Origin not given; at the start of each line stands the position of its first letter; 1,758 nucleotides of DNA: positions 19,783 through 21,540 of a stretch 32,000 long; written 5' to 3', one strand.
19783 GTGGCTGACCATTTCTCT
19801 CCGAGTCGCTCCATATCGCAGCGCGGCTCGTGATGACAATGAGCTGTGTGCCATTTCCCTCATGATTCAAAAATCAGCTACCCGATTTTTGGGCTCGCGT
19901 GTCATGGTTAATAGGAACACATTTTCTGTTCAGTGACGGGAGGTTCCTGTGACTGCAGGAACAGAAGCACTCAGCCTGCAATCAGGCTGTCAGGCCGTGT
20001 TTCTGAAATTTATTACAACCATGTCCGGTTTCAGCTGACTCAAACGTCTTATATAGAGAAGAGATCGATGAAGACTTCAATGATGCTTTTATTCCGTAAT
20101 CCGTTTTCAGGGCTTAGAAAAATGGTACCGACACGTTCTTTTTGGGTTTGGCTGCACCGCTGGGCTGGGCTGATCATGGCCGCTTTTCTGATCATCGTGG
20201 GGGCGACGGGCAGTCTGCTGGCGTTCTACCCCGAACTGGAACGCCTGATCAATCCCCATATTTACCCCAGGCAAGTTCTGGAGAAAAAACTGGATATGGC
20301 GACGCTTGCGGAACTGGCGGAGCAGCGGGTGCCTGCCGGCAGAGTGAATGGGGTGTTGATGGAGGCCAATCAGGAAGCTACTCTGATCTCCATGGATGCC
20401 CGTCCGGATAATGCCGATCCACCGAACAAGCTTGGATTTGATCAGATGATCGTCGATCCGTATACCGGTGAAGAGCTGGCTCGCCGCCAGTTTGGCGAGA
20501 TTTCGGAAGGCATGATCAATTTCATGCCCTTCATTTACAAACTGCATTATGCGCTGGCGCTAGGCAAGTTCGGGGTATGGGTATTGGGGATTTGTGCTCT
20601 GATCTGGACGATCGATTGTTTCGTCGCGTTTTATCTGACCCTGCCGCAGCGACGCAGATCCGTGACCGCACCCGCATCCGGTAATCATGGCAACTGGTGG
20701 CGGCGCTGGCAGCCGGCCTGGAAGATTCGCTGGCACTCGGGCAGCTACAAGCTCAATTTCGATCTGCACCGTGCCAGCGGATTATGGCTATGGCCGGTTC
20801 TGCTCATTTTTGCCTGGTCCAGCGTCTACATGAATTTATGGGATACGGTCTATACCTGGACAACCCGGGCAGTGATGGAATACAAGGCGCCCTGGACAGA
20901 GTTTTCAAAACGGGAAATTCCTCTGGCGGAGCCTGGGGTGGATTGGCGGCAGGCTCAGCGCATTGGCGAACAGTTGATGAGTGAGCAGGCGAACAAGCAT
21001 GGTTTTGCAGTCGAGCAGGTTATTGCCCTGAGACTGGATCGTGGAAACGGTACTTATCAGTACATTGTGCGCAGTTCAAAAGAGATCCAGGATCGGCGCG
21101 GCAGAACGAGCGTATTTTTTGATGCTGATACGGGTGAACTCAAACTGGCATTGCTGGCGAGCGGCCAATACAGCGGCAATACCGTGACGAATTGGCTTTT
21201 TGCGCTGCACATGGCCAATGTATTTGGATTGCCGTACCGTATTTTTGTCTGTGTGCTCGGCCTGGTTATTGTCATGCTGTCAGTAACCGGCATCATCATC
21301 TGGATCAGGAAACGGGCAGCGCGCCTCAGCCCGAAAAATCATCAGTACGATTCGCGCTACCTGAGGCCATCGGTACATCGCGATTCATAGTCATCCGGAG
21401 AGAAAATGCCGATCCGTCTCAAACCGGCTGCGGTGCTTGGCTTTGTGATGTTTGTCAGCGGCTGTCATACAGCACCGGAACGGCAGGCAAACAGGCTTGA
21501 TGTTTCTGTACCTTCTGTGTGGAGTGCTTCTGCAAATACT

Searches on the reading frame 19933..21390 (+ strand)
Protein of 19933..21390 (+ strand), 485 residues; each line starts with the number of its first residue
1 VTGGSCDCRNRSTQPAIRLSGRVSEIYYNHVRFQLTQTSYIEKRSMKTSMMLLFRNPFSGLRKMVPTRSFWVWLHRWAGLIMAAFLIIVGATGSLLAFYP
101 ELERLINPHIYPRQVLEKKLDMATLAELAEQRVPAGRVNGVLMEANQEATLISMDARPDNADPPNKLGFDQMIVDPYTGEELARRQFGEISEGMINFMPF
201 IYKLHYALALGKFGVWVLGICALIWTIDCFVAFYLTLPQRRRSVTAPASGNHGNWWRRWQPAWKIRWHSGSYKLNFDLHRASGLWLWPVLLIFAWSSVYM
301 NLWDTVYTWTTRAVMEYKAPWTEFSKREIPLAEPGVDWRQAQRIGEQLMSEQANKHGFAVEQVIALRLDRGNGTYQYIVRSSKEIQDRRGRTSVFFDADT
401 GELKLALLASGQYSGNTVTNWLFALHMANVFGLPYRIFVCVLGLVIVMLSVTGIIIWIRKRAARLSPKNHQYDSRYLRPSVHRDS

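Call 8: search_protein_families(library=pfam, proteins=[window:19933-21390:+])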
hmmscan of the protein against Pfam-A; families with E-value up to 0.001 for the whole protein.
window:19933-21390:+ (485 aa): 1 family
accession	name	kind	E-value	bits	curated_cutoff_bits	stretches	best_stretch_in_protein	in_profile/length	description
PF03929.21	PepSY_TM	-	5.6e-62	210.7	28.8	1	73-460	2-295/295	PepSY-associated TM region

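Call 13: search_protein_families(library=ncbifam, proteins=[window:19933-21390:+], max_evalue=0.01)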
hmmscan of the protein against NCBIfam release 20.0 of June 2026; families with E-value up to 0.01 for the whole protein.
window:19933-21390:+ (485 aa): 0 families
